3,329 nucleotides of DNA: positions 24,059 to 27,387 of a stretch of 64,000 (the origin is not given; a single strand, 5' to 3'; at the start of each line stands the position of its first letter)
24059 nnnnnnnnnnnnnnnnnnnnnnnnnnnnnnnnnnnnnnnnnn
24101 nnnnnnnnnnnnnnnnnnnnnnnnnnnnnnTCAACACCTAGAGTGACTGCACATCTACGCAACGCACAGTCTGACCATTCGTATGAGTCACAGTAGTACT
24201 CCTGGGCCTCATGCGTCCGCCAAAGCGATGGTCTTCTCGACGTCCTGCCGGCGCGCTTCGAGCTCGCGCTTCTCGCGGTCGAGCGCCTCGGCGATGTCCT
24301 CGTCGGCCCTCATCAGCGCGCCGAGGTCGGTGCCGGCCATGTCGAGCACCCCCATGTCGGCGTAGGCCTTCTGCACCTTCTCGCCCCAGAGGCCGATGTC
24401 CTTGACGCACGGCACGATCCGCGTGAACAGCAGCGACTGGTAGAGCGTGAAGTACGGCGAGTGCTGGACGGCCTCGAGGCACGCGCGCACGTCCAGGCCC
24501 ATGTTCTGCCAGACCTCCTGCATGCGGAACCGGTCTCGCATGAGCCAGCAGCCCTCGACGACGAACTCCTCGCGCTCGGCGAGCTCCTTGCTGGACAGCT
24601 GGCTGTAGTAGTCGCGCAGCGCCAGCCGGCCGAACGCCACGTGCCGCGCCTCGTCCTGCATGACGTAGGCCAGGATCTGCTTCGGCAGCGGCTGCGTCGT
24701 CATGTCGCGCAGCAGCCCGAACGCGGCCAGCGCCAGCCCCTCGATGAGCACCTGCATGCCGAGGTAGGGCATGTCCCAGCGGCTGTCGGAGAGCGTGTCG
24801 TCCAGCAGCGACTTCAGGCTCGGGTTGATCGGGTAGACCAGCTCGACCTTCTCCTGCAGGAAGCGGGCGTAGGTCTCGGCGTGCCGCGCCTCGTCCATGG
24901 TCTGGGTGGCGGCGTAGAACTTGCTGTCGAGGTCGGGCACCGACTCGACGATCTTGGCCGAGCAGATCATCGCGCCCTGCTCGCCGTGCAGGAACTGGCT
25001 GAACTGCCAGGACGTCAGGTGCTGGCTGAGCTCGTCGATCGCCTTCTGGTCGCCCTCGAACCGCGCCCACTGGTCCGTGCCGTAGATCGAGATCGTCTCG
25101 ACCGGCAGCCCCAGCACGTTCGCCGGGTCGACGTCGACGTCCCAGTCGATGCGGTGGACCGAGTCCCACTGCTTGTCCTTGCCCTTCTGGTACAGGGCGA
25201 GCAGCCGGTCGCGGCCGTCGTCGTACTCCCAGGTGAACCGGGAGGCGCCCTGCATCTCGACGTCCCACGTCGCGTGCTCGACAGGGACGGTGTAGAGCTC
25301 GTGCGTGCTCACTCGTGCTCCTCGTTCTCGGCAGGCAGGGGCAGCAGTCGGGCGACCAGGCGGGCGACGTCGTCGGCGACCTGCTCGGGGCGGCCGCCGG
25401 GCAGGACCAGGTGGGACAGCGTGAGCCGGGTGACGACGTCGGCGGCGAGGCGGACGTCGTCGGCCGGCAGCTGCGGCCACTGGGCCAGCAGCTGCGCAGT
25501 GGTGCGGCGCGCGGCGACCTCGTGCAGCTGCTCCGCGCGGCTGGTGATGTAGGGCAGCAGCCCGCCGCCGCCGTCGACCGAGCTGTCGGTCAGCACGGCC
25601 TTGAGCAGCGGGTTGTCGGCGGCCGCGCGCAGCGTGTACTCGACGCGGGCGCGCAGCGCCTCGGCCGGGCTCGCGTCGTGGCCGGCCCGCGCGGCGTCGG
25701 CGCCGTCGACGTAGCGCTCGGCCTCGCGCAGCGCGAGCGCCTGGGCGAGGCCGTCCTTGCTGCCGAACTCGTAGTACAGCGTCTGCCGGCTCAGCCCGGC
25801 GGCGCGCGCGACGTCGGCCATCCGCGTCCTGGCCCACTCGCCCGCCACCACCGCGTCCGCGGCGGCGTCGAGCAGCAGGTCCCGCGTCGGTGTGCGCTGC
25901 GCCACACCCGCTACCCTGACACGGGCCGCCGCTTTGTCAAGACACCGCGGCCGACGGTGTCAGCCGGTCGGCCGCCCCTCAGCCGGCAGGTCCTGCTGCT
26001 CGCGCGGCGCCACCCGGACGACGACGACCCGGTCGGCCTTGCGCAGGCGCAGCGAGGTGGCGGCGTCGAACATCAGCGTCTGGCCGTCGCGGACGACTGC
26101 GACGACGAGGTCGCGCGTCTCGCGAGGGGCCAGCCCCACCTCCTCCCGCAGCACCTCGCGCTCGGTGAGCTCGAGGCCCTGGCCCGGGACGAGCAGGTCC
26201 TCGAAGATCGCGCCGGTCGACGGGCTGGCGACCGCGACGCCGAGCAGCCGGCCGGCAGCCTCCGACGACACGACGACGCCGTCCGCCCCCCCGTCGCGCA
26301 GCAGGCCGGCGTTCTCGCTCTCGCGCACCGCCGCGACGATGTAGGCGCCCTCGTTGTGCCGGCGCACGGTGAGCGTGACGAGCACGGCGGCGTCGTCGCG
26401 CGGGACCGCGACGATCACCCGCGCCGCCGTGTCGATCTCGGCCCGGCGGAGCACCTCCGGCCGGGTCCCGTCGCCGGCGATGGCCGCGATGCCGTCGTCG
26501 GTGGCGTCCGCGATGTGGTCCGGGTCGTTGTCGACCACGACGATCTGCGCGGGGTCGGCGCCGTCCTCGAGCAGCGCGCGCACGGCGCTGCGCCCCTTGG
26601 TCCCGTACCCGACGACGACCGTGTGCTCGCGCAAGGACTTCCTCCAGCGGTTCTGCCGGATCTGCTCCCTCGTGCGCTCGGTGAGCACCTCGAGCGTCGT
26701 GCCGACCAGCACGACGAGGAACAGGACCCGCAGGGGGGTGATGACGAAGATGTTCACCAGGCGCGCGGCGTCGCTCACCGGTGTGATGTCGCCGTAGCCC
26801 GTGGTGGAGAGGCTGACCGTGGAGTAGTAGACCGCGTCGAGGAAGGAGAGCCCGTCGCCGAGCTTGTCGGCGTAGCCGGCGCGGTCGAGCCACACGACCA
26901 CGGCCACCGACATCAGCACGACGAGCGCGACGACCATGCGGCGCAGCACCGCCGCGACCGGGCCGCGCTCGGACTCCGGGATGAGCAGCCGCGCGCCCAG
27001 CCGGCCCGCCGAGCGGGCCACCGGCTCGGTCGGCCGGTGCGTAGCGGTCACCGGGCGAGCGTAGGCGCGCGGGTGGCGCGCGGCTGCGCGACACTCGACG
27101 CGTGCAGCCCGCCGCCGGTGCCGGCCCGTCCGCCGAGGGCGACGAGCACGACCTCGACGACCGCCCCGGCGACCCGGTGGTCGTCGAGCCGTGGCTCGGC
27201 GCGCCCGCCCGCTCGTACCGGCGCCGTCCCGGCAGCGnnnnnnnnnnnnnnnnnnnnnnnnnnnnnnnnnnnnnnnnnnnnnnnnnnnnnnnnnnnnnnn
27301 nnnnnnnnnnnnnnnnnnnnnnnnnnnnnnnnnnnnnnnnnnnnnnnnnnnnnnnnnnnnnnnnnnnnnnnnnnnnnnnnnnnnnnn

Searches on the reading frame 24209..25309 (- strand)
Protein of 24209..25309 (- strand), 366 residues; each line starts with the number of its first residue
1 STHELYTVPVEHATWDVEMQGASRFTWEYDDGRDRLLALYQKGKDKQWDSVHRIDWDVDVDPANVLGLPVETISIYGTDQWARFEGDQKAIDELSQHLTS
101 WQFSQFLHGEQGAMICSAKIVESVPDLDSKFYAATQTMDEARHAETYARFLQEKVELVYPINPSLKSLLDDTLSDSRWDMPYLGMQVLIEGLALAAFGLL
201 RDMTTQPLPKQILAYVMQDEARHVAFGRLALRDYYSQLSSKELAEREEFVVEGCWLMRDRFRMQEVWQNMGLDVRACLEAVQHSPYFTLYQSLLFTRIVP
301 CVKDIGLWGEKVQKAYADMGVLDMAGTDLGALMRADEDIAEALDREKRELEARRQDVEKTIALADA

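Call 22: search_protein_families(library=pfam, proteins=[window:24209-25309:-], max_evalue=0.001)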
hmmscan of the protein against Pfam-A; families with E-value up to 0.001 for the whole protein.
window:24209-25309:- (366 aa): 1 family
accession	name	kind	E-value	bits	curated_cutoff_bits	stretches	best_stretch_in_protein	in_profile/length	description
PF11583.14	AurF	-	3.3e-13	49.9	29.6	1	36-306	8-282/282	P-aminobenzoate N-oxygenase AurF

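Call 29: search_protein_families(library=ncbifam, proteins=[window:24209-25309:-], max_evalue=0.001)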
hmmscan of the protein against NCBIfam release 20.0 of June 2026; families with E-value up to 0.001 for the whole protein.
window:24209-25309:- (366 aa): 1 family
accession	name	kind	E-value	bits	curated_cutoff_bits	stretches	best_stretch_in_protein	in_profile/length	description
NF006200.0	PRK08326.1-3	equivalog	6.1e-07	28.9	194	0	100-174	70-151/321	R2-like ligand-binding oxidase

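Call 46: search_solved_structures(query=window:24209-25309:-, max_evalue=1)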
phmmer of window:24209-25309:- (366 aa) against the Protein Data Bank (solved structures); distinct sequences matched with E-value up to 1: 6.
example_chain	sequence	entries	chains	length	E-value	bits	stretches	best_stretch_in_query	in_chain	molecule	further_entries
4mud_A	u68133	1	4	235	0.00075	22.1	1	122-237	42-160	Ring oxydation complex/ phenylacetic acid degradation related protein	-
2p7j_A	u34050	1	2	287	0.024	17.1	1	131-209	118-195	Putative sensory box/GGDEF family protein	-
3lid_A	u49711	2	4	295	0.025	17.1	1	131-209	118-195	Putative sensory box/GGDEF family protein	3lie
5uxg_A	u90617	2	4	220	0.034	16.6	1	132-234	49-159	aldehyde deformylating oxygenase | hypothetic aldehyde deformylating oxygenase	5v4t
7qbk_A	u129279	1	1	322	0.048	16.2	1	77-230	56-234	R2-like ligand-binding oxidase (homolog II) from Sulfolobus acidocaldarius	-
5uxi_A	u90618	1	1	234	0.3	13.5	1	185-257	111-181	Aldehyde decarbonylase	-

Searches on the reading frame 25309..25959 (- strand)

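Call 11: search_protein_families(library=pfam, proteins=[window:25309-25959:-], max_evalue=0.01)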
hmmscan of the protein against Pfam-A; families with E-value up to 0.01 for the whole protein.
window:25309-25959:- (216 aa): 2 families
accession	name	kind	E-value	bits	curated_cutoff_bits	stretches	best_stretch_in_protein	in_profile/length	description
PF18556.6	TetR_C_35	-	1.1e-25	90.3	26.7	1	100-204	4-105/105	Bacterial Tetracyclin repressor, C-terminal domain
PF00440.29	TetR_N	-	2.7e-11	43.5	24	1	29-75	1-47/47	Bacterial regulatory proteins, tetR family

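Call 29: search_protein_families(library=ncbifam, proteins=[window:25309-25959:-], max_evalue=0.001)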
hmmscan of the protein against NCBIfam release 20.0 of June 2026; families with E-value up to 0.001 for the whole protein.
window:25309-25959:- (216 aa): 9 families
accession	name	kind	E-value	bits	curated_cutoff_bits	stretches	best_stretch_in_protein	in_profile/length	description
NF041196.1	ScbR_bind_reg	equivalog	1.6e-09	38.2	150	1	25-121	7-102/191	ScbR family autoregulator-binding transcription factor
NF050111.1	TransRegSACE7040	equivalog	7.2e-08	32.6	250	1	26-120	3-96/186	SACE_7040 family transcriptional regulator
TIGR03384.1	betaine_BetI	equivalog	2e-07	30.9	201.3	1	26-111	10-94/189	choline-binding transcriptional repressor BetI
NF051852.1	efflux_TF_MtrR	exception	2.4e-06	27.5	280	1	24-79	10-65/205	multidrug efflux system transcriptional repressor MtrR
NF001978.0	PRK00767.1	equivalog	8.4e-06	25.7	118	1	26-111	11-96/197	transcriptional regulator BetI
NF007430.0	PRK09975.1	equivalog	1.1e-05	24.6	274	1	24-123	11-110/220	acrEF/envCD operon transcriptional regulator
NF007949.0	PRK10668.1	equivalog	2e-05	24.2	271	1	22-119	9-106/216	multidrug efflux transporter transcriptional repressor AcrR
TIGR03613.1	RutR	equivalog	3.6e-05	23.7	368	1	25-121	9-103/202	pyrimidine utilization regulatory protein R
NF053731.1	TransRegFasRMycb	equivalog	4.6e-05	23.3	330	1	22-92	9-79/199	HTH-type transcriptional activator FasR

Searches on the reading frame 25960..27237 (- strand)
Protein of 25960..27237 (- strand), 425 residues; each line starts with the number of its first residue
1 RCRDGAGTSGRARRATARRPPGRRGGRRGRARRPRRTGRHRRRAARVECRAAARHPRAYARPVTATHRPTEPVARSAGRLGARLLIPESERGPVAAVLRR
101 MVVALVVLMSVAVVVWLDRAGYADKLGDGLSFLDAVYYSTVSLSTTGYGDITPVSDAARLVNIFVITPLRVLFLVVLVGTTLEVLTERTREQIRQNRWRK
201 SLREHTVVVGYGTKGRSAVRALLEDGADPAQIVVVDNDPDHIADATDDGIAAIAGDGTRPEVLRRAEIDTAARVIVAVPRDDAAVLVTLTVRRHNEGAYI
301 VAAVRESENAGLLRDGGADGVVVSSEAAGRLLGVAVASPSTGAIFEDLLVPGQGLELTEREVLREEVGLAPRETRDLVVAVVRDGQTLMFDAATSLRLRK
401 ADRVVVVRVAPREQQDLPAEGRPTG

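Call 11: search_protein_families(library=pfam, proteins=[window:25960-27237:-], max_evalue=0.01)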
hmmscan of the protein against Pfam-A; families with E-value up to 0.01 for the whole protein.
window:25960-27237:- (425 aa): 3 families
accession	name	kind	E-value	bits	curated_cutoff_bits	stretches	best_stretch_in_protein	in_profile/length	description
PF02254.24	TrkA_N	-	2.3e-26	92.8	23.8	1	207-323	2-115/116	TrkA-N domain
PF07885.22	Ion_trans_2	-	7e-15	55.1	22.5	1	104-186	3-78/79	Ion channel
PF03807.23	F420_oxidored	-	0.002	19.1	21.6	1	208-301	4-89/94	NADP oxidoreductase coenzyme F420-dependent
